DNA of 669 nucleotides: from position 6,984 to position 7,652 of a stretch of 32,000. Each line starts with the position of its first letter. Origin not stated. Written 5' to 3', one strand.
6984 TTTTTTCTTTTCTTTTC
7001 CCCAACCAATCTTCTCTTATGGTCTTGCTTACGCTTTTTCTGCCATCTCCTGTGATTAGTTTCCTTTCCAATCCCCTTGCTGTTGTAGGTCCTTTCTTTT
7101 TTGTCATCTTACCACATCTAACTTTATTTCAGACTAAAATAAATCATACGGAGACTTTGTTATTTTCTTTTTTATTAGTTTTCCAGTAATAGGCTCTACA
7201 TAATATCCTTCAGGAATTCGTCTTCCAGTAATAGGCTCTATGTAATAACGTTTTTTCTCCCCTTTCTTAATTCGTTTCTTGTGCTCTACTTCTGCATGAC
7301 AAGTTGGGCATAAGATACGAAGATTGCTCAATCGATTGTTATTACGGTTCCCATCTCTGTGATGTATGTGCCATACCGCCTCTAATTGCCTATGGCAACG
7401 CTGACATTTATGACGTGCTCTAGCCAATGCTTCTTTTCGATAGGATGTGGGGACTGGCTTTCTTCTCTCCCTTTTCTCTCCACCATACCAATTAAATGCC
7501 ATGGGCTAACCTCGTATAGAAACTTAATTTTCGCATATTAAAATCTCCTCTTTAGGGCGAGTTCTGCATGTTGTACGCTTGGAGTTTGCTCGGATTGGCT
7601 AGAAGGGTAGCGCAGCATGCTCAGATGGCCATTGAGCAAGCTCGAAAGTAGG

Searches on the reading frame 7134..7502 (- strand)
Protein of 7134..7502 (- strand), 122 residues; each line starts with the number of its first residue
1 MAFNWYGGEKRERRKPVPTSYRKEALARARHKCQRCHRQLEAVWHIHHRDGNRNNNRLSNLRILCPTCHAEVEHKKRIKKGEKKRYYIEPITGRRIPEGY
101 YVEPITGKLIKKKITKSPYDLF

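Call 34: search_protein_families(library=pfam, proteins=[window:7134-7502:-], max_evalue=1)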
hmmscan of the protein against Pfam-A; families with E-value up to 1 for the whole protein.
window:7134-7502:- (122 aa): 23 families
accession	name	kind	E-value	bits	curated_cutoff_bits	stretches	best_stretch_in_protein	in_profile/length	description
PF13392.12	HNH_3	-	1.8e-05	24.7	24.8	1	42-63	17-38/46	HNH endonuclease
PF01844.29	HNH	-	7.1e-05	23.3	21.4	1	33-71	1-43/47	HNH endonuclease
PF14537.11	Cytochrom_c3_2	-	0.0032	18.3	25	1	27-76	23-71/79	Cytochrome c3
PF23545.1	Zn_ribbon_HMPTM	-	0.0044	17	27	0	64-80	8-24/45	HMPTM N-terminal zinc ribbon domain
PF14522.11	Cytochrome_C7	-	0.0056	16.9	24.8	1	26-77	9-56/67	Cytochrome c7 and related cytochrome c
PF24623.2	Phage_zn_bind_8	-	0.0068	16.6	24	1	60-72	9-21/57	Putative DNA-binding phage zinc finger domain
PF03264.19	Cytochrom_NNT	-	0.011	15.9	24.1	1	13-75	108-170/174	NapC/NirT cytochrome c family, N-terminal region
PF10601.15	zf-LITAF-like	-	0.015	15.9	23.8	0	27-41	53-67/70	LITAF-like zinc ribbon domain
PF17283.8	Zn_ribbon_SprT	-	0.033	14.7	28.1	0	28-43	22-37/38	SprT-like zinc ribbon domain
PF12773.13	DZR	-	0.034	14.7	27.3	1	28-77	10-39/45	Double zinc ribbon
PF07191.17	Zn_ribbon_6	-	0.046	14.2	25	1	32-75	2-42/67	Double zinc ribbon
PF19817.4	DUF6300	-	0.061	13.9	27.8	1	31-71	10-52/110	Family of unknown function (DUF6300)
PF24458.1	DUF7573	-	0.079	13.4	30.2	0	30-49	11-27/39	Domain of unknown function (DUF7573)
PF18439.7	zf_UBZ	-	0.096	12.8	25.6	0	31-41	3-13/32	Ubiquitin-Binding Zinc Finger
PF23499.1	YnfU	-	0.2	12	27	1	52-81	8-36/49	YnfU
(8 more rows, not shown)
